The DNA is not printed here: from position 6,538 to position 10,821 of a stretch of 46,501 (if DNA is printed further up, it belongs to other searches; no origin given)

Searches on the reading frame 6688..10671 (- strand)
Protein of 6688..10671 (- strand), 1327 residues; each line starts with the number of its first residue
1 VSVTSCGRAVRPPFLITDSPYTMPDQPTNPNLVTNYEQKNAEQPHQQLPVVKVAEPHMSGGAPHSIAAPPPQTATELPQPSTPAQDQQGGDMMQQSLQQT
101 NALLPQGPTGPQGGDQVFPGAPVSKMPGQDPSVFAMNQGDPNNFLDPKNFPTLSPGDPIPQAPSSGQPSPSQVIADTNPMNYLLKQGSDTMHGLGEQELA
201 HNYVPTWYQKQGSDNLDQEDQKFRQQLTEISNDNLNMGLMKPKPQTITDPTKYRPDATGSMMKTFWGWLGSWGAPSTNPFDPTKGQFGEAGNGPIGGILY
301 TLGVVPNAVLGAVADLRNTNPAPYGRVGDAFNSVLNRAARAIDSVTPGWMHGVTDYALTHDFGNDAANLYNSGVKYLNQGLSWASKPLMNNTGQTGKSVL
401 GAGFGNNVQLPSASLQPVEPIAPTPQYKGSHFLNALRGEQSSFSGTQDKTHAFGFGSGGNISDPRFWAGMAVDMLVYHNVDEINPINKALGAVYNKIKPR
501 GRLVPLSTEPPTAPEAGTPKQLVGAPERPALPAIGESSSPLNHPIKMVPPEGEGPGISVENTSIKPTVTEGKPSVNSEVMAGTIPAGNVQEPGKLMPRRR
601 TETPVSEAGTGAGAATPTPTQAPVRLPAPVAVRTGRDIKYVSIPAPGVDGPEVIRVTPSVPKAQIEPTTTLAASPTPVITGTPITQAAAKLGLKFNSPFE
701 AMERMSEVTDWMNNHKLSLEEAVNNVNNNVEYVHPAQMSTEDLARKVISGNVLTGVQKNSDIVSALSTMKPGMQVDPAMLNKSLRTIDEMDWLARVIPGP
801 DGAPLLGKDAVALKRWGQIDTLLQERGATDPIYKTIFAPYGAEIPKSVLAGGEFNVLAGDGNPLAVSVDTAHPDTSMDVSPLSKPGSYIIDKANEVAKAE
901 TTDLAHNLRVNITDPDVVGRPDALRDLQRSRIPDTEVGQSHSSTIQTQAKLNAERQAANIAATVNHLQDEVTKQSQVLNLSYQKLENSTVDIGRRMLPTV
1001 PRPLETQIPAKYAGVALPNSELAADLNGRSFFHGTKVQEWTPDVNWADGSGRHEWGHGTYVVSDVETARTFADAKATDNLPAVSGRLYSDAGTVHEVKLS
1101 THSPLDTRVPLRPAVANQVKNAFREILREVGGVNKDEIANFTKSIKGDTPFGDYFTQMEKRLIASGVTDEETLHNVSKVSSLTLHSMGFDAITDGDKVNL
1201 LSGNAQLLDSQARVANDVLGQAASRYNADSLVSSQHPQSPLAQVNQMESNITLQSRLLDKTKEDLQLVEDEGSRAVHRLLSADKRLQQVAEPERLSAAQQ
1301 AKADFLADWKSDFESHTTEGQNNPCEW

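Call 6: search_protein_families(library=phrogs, proteins=[window:6688-10671:-], max_evalue=0.001)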
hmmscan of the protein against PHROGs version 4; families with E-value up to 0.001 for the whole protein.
window:6688-10671:- (1327 aa): 1 family
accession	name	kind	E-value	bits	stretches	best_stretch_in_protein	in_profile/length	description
phrog_33290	-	DNA, RNA and nucleotide metabolism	1.7e-14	53.2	1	1027-1302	1412-1689/1712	ParB-like partition nuclease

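Call 7: search_protein_families(library=pfam, proteins=[window:6688-10671:-], max_evalue=10)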
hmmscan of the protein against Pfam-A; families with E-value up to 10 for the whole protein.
window:6688-10671:- (1327 aa): 1 family
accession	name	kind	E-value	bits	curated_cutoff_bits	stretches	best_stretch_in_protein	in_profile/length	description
PF09769.14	ApoO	-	0.19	12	31.4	1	703-748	29-71/131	Apolipoprotein O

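Call 8: search_protein_families(library=ncbifam, proteins=[window:6688-10671:-], max_evalue=10)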
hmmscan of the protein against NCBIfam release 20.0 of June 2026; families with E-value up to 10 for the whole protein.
window:6688-10671:- (1327 aa): 1 family
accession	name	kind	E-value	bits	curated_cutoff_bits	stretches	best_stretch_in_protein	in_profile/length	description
NF002140.0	PRK00977.1-4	equivalog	0.068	13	71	1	698-733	11-47/81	exodeoxyribonuclease VII small subunit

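Call 11: search_solved_structures(query=window:6688-10671:-, max_evalue=1, show_alignments=2)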
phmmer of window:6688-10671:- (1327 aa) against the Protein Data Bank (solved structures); distinct sequences matched with E-value up to 1: 1.
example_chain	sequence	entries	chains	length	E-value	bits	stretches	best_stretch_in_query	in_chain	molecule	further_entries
9k3a_B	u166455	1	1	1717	1.1e-25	93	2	1024-1326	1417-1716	Tail protein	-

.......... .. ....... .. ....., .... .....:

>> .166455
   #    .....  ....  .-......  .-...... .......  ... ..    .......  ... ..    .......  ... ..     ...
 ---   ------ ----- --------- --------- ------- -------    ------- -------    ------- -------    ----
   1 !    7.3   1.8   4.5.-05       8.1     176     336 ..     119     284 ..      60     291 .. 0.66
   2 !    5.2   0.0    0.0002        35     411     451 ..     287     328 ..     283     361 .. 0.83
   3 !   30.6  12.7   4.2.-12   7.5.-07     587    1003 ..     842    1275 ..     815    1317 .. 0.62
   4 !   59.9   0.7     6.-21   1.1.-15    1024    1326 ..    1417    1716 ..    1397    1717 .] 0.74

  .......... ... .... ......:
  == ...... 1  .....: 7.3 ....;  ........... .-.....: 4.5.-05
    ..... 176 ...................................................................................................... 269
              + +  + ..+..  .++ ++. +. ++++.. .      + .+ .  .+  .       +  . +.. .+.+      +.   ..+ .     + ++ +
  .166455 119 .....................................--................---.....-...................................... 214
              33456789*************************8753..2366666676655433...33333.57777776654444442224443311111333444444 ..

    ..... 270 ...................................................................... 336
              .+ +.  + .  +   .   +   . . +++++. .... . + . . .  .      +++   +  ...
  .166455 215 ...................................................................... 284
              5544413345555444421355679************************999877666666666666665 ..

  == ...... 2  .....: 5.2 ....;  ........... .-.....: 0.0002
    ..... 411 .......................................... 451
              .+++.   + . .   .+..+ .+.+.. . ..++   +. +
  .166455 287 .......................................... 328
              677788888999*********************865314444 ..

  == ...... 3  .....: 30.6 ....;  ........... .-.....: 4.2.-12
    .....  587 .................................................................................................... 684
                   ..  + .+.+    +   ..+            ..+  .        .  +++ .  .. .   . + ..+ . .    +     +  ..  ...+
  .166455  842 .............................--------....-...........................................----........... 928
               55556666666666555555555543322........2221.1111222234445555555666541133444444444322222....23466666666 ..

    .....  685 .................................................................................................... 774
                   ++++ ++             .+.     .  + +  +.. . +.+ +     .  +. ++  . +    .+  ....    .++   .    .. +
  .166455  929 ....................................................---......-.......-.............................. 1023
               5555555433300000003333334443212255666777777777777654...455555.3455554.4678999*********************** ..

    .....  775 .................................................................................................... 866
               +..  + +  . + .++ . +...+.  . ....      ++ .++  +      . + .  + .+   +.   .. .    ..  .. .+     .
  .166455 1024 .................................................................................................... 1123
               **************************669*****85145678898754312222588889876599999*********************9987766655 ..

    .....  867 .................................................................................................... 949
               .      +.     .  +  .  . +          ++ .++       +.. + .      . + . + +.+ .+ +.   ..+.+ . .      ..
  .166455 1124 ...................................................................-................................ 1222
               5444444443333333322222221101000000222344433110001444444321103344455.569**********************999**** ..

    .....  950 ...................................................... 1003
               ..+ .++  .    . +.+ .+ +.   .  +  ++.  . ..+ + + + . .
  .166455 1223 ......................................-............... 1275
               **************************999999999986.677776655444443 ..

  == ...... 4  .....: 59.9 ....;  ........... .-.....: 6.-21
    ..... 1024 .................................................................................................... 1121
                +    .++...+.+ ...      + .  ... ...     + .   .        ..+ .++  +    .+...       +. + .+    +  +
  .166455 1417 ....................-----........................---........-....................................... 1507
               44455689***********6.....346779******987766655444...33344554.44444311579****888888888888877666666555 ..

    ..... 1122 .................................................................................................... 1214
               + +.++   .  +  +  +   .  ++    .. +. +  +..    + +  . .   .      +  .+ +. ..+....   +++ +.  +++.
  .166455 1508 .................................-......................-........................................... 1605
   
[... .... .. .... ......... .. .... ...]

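Call 12: search_dna_similar(query=window:6688-10671:-, collection=phages, mode=protein, max_rows=40)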
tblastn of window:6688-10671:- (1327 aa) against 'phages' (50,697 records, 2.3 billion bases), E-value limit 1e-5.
Records with a match: 13; places in all: 13; records where one place covers at least 80% of the query: 0.
Best place of each record, by identity: <60% 13.
By first word of the organism name: Cyanophage 3; Leptolyngbya 3; Anabaena 2; Phormidium 2; Mastigocladus 1; Plectonema 1; Arthronema 1.
By host as written in the record: Anabaena variabilis 2; Phormidium foveolarum 2; Leptolyngbya boryana 2; Leptolyngbya foveolarum 2; Mastigocladus sp. 1; - 1; Leptolyngbya boryana FACHB-402 (synonym: Plectonema boryanum FACHB-402) 1; Leptolyngbya boryana IU 594 1; and 1 more.
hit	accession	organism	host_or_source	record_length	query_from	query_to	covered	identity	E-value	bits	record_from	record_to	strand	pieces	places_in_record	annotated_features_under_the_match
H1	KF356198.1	Anabaena phage A-4L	Anabaena variabilis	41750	658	1327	50%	24.6%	1e-13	148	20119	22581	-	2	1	tail protein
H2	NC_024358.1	Anabaena phage A-4L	Anabaena variabilis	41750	658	1327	50%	24.6%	1e-13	148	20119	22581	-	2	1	tail protein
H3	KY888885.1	Mastigocladus phage CHP58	Mastigocladus sp.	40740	915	1294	29%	25.5%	8e-23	112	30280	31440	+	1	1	record has no annotation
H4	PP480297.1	Cyanophage PP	-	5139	1027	1301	21%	27.9%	3e-12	78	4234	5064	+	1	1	ParB-like partition nuclease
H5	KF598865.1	Cyanophage PP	Phormidium foveolarum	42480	1027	1301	21%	27.9%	3e-12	78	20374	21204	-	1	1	tail protein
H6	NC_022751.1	Cyanophage PP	Phormidium foveolarum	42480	1027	1301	21%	27.9%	3e-12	78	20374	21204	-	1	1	ParB-like partition nuclease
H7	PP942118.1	Plectonema phage PP-DH22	Leptolyngbya boryana FACHB-402 ...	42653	1027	1301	21%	27.9%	3e-12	78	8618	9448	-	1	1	record has no annotation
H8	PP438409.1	Leptolyngbya phage Lsp-JY17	Leptolyngbya boryana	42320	1027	1319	22%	25.5%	5e-13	81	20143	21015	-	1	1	hypothetical protein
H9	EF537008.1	Phormidium phage Pf-WMP3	Leptolyngbya foveolarum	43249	1027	1319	22%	25.5%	5e-13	80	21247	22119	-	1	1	PfWMP3_26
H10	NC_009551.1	Phormidium phage Pf-WMP3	Leptolyngbya foveolarum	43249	1027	1319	22%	25.5%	5e-13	80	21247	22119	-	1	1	ParB-like partition nuclease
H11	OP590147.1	Leptolyngbya phage LPP-2, strain SPI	Leptolyngbya boryana IU 594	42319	1027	1319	22%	25.5%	2e-12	79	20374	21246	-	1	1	tail fiber protein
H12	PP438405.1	Leptolyngbya phage Lbo-JY12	Leptolyngbya boryana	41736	1022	1301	21%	25.7%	1e-12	79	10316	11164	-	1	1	hypothetical protein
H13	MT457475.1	Arthronema virus TR020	Arthronema africanum strain 1980/01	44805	1031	1325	22%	24.3%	2e-12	79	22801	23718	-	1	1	hypothetical protein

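Call 22: get_annotated_region(hit=H1, flank=9000)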
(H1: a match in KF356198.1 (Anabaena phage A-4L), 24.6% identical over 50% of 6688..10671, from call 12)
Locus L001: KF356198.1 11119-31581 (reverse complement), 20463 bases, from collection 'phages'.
description: Anabaena phage A-4L, complete genome.
organism: Anabaena phage A-4L (NCBI taxid 1357732)
taxonomy: Viruses; Duplodnaviria; Heunggongvirae; Uroviricota; Caudoviricetes; Saffermanviridae; Kozyakovvirus; Kozyakovvirus A4L
host: Anabaena variabilis; source: -; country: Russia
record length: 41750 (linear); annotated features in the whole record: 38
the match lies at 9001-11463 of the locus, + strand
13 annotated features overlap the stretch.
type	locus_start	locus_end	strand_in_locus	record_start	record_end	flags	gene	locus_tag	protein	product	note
CDS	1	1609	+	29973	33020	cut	-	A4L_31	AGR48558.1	tail tubular protein B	ORF31L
CDS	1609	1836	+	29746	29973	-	-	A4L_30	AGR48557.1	hypothetical protein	ORF30L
CDS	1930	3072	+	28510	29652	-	-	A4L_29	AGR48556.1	hypothetical protein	ORF29L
CDS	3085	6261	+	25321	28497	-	-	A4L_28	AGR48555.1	internal protein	ORF28L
CDS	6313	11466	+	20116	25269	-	-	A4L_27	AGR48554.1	tail protein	ORF27L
CDS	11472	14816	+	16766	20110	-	-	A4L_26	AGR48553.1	tail protein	ORF26L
CDS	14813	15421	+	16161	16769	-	-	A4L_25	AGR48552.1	hypothetical protein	ORF25L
CDS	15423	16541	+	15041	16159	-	-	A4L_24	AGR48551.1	tail fiber protein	ORF24L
CDS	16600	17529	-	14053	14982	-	-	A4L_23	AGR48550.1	hypothetical protein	ORF23R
CDS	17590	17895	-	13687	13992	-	-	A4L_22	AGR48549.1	hypothetical protein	ORF22R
CDS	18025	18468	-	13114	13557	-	-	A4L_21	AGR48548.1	recombination protein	ORF21R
CDS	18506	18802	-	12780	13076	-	-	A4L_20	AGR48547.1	hypothetical protein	ORF20R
CDS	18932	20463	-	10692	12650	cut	-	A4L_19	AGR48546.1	DNA polymerase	ORF19R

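Call 23: get_annotated_region(hit=H10, flank=6000)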
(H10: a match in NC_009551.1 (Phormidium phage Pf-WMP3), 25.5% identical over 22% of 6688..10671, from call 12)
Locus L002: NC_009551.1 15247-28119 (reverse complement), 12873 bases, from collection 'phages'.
description: Phormidium phage Pf-WMP3, complete genome.
organism: Phormidium phage Pf-WMP3 (NCBI taxid 2914005)
taxonomy: Viruses; Duplodnaviria; Heunggongvirae; Uroviricota; Caudoviricetes; Saffermanviridae; Wumptrevirus; Wumptrevirus WMP3
host: Leptolyngbya foveolarum; source: -; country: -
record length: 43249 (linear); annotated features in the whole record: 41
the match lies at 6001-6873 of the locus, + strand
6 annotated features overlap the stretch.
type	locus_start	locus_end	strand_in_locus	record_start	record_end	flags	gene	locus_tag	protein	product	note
CDS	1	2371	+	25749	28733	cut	-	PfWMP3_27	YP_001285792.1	peptidase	phage internal protein with a peptidase_M37 domain; ORF27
CDS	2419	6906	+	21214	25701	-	-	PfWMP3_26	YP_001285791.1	ParB-like partition nuclease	ORF26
CDS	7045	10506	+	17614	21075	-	-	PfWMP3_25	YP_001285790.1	tail fiber protein; host specificity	ORF25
CDS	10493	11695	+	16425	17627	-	-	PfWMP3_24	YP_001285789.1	tail fiber protein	ORF24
CDS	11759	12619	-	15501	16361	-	-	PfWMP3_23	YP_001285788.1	Cas4-domain exonuclease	ORF23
CDS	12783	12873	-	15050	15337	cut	-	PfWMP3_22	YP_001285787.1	PfWMP3_22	ORF22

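Call 24: get_annotated_region(hit=H3, flank=5000)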
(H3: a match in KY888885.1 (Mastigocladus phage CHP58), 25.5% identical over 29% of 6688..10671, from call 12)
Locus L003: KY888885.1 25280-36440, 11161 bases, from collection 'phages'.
description: UNVERIFIED: Mastigocladus phage CHP58, complete genome.
organism: Mastigocladus phage CHP58 (NCBI taxid 2099663)
taxonomy: Viruses; Duplodnaviria; Heunggongvirae; Uroviricota; Caudoviricetes
host: Mastigocladus sp.; source: phototrophic microbial mat metagenomic; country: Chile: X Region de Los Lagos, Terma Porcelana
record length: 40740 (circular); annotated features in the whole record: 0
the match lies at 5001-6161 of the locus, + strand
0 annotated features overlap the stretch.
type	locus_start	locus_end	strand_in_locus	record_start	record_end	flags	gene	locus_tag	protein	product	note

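Call 25: get_annotated_region(hit=H6, flank=5000)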
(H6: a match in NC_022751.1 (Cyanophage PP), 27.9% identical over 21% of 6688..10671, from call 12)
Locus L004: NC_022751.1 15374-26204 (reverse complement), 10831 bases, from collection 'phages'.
description: Cyanophage PP, complete genome.
organism: Cyanophage PP (NCBI taxid 434346)
taxonomy: Viruses; Caudovirales; Podoviridae
host: Phormidium foveolarum; source: -; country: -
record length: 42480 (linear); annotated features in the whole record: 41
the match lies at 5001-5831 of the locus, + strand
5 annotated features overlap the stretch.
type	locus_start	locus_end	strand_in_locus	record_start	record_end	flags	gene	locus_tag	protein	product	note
CDS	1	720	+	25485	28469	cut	-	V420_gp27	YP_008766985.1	peptidase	-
CDS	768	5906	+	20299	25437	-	-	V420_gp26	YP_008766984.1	ParB-like partition nuclease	-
CDS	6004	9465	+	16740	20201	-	-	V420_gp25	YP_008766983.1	tail fiber protein; host specificity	-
CDS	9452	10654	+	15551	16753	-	-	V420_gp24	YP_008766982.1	tail fiber protein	-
CDS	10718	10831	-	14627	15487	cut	-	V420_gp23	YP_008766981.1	Cas4-domain exonuclease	gp17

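Call 26: get_annotated_region(hit=H12, flank=5000)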
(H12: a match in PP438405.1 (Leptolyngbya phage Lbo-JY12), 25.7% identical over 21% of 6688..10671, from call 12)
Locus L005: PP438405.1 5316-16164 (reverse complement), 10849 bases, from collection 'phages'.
description: Leptolyngbya phage Lbo-JY12, complete genome.
organism: Leptolyngbya phage Lbo-JY12 (NCBI taxid 3128133)
taxonomy: Viruses; Duplodnaviria; Heunggongvirae; Uroviricota; Caudoviricetes; Saffermanviridae; Wumptrevirus
host: Leptolyngbya boryana; source: China; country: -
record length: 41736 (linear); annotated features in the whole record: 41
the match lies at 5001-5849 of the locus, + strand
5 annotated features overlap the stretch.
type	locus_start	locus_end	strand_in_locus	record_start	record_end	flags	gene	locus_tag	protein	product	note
CDS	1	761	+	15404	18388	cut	-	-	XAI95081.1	hypothetical protein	PfWMP3_27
CDS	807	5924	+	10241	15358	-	-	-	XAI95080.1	hypothetical protein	PfWMP3_26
CDS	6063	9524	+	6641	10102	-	-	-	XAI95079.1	tail fiber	-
CDS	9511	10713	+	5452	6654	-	-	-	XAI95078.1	tail fiber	-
CDS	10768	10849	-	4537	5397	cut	-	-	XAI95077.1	hypothetical protein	-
